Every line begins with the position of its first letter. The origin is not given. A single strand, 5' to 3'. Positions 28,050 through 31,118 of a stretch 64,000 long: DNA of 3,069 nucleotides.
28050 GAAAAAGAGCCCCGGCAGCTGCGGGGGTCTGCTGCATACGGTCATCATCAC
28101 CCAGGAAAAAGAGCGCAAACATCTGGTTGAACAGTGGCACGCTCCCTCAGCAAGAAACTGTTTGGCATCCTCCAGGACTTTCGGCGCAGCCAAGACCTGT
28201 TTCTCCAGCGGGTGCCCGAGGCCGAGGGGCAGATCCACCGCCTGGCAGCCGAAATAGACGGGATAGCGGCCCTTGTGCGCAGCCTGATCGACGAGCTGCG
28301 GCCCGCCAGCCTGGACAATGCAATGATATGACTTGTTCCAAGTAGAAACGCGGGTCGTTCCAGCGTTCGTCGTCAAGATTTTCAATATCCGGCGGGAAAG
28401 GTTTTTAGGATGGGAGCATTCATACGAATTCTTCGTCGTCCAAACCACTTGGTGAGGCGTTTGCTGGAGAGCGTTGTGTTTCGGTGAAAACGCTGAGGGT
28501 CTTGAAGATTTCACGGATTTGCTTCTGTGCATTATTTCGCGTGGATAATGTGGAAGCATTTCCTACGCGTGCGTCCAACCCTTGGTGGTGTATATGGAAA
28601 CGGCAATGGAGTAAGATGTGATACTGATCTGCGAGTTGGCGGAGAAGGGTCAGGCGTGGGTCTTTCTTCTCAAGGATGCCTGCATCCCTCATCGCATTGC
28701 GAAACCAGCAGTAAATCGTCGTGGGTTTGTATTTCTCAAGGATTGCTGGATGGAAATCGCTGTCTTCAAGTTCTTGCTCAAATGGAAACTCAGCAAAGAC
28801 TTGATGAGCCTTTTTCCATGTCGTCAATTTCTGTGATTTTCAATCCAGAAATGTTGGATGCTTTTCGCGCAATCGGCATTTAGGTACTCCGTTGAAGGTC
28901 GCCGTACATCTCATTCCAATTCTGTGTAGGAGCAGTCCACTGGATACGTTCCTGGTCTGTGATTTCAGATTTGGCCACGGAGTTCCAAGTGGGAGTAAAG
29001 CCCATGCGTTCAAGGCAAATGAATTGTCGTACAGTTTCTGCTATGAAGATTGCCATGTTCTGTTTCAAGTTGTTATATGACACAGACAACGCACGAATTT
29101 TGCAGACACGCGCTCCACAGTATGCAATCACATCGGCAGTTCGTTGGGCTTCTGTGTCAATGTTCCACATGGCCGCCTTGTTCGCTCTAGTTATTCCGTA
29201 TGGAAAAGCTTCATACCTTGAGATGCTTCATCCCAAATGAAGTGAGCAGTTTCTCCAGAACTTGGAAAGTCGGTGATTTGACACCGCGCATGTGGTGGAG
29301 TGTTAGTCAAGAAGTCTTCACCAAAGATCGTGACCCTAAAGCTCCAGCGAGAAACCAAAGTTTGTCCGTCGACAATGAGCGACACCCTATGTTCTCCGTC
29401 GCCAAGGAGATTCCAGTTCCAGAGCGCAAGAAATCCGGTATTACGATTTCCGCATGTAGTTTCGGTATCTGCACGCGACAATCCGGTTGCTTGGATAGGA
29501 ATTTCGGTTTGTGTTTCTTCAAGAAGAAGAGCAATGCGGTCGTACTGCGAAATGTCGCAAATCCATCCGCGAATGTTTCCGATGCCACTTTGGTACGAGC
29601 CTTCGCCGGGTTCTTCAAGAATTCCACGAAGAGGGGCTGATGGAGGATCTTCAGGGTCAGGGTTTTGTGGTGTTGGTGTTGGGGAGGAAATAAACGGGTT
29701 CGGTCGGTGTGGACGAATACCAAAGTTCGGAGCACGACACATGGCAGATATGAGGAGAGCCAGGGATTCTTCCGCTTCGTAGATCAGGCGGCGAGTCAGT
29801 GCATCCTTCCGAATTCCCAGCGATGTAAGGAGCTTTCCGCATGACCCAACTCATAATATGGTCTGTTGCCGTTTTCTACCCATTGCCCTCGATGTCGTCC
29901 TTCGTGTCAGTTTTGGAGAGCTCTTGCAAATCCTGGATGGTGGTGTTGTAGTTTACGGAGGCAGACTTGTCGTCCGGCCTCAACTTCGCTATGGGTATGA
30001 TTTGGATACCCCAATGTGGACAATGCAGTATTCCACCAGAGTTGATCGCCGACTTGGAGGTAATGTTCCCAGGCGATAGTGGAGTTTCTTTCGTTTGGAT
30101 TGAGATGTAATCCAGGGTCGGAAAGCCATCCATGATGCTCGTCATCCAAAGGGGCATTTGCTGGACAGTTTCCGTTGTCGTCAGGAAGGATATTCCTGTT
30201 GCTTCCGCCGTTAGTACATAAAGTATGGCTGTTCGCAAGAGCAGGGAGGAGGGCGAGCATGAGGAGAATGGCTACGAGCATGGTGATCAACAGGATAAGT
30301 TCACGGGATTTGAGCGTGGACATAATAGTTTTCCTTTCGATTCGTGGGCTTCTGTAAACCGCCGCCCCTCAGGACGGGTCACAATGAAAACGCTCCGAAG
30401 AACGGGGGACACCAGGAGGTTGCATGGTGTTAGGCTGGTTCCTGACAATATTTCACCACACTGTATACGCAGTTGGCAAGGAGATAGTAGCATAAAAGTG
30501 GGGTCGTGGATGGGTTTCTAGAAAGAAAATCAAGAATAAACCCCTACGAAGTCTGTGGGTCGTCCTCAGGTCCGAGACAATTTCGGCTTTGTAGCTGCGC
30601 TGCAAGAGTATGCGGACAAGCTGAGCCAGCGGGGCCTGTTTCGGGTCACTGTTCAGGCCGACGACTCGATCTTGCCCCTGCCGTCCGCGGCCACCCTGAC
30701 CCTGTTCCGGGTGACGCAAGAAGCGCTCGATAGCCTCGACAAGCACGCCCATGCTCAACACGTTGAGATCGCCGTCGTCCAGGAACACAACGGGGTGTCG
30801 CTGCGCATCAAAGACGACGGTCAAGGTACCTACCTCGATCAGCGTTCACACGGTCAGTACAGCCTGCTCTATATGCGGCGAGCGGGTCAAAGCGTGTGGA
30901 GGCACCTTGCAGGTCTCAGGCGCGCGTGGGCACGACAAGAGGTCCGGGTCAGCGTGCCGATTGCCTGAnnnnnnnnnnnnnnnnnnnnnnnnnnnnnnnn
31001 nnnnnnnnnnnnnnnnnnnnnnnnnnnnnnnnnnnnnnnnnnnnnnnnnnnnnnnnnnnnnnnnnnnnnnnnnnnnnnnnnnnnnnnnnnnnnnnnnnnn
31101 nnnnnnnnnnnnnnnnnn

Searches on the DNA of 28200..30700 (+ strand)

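Call 29: search_dna_similar(query=window:28321-30575:+, collection=plasmids, mode=distant)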
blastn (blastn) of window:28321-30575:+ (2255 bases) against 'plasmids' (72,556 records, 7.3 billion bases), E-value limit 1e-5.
No match.

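Call 30: search_dna_similar(query=window:28321-30575:+, collection=phages, mode=distant)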
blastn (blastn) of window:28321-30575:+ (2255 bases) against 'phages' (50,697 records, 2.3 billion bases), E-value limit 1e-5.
No match.

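Call 52: search_rna_families(source=window, start=28200, end=30700, threshold=evalue, max_evalue=1)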
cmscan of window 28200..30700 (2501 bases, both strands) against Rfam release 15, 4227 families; matches with E-value up to 1: 1.
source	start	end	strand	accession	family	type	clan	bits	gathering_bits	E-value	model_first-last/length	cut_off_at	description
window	28536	28673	+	RF00040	rne5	Cis-reg;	-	13.3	180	0.56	1-333/333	no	RNase E 5' UTR element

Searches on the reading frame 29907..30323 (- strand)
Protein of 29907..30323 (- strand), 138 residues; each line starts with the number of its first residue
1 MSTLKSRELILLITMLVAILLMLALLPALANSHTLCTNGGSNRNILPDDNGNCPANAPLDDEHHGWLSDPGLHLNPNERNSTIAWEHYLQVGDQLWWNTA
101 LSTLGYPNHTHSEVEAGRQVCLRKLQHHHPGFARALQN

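Call 7: search_protein_families(library=ncbifam, proteins=[window:29907-30323:-], max_evalue=1)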
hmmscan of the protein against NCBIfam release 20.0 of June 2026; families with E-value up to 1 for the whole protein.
window:29907-30323:- (138 aa): 0 families

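Call 9: search_protein_families(library=pfam, proteins=[window:29907-30323:-], max_evalue=1)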
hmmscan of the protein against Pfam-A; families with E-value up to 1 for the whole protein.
window:29907-30323:- (138 aa): 0 families

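Call 10: search_protein_families(library=phrogs, proteins=[window:29907-30323:-], max_evalue=1)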
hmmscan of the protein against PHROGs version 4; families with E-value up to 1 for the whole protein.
window:29907-30323:- (138 aa): 0 families

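Call 26: list_cluster_members(proteins=[P0001, P0003, P0006, P0007, P0008, window:29907-30323:-, window:28880-29170:-, window:28420-28827:-, window:30987-32123:+, window:26278-26757:+])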
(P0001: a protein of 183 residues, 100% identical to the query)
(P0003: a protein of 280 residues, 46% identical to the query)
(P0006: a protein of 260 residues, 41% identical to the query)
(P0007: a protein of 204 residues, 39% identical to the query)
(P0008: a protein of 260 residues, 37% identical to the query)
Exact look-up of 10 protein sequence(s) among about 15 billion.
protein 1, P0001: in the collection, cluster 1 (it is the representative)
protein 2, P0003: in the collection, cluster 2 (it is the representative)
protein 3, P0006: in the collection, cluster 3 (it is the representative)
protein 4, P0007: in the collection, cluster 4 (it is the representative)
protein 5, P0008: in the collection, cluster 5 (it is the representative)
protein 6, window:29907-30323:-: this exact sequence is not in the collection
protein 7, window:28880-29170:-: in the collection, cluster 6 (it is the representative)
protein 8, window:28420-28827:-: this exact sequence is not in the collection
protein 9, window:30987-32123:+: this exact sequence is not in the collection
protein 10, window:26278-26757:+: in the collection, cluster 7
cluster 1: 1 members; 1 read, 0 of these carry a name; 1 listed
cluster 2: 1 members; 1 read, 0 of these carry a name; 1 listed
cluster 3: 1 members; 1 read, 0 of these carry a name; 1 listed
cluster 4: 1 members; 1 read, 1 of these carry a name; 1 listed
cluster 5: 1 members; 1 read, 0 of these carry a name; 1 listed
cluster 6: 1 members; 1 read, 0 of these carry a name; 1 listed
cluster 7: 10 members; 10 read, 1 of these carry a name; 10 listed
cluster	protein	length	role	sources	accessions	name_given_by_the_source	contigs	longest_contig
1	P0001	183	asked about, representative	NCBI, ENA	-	-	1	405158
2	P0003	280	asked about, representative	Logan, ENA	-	-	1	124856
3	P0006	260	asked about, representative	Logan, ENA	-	-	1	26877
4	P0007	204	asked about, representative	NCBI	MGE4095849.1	MAG: hypothetical protein AB7G75_33975, partial [Candidatus Binatia bacterium]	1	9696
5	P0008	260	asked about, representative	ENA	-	-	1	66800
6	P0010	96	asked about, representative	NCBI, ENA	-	-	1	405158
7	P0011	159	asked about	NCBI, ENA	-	-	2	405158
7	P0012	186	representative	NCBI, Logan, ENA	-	-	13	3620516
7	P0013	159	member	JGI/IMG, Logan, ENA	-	cyclic pyranopterin phosphate synthase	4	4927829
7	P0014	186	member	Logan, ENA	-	-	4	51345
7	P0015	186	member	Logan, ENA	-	-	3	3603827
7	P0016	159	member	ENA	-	-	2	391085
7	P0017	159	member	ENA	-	-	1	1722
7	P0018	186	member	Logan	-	-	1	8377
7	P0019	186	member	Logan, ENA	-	-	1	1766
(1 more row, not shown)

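Call 55: find_related_loci(query=window:29907-30323:-, collection=viral_contigs, flank=5000)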
Query window:29907-30323:- (138 aa) in viral_contigs; peptide patterns used: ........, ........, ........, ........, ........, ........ (x = any residue, [..] = any of these).
9 stretches matched a pattern, but none encodes a relative of the query by tblastn (E <= 1e-3).

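Call 77: search_protein_families(library=padloc, proteins=[window:29907-30323:-], max_evalue=0.1)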
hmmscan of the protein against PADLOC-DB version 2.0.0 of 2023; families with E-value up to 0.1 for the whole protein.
window:29907-30323:- (138 aa): 0 families

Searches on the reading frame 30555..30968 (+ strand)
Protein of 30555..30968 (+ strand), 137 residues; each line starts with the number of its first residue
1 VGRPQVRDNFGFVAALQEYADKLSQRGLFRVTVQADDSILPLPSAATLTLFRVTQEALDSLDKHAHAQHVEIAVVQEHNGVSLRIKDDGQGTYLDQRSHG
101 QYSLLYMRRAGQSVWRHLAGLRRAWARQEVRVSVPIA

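Call 9: search_protein_families(library=pfam, proteins=[window:30555-30968:+], max_evalue=1)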
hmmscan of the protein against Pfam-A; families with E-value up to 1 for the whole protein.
window:30555-30968:+ (137 aa): 2 families
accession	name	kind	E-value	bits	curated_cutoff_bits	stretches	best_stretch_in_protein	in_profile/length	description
PF02518.31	HATPase_c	-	1.2e-05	26.1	26.4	1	48-98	4-55/111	Histidine kinase-, DNA gyrase B-, and HSP90-like ATPase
PF13589.12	HATPase_c_3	-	0.046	14.2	25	1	64-92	16-45/137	Histidine kinase-, DNA gyrase B-, and HSP90-like ATPase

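Call 66: find_encoding_contigs(protein=window:30555-30968:+, flank=4000, max_places=6)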
Protein window:30555-30968:+ (137 aa): no gene with exactly this product is on record in the collection.
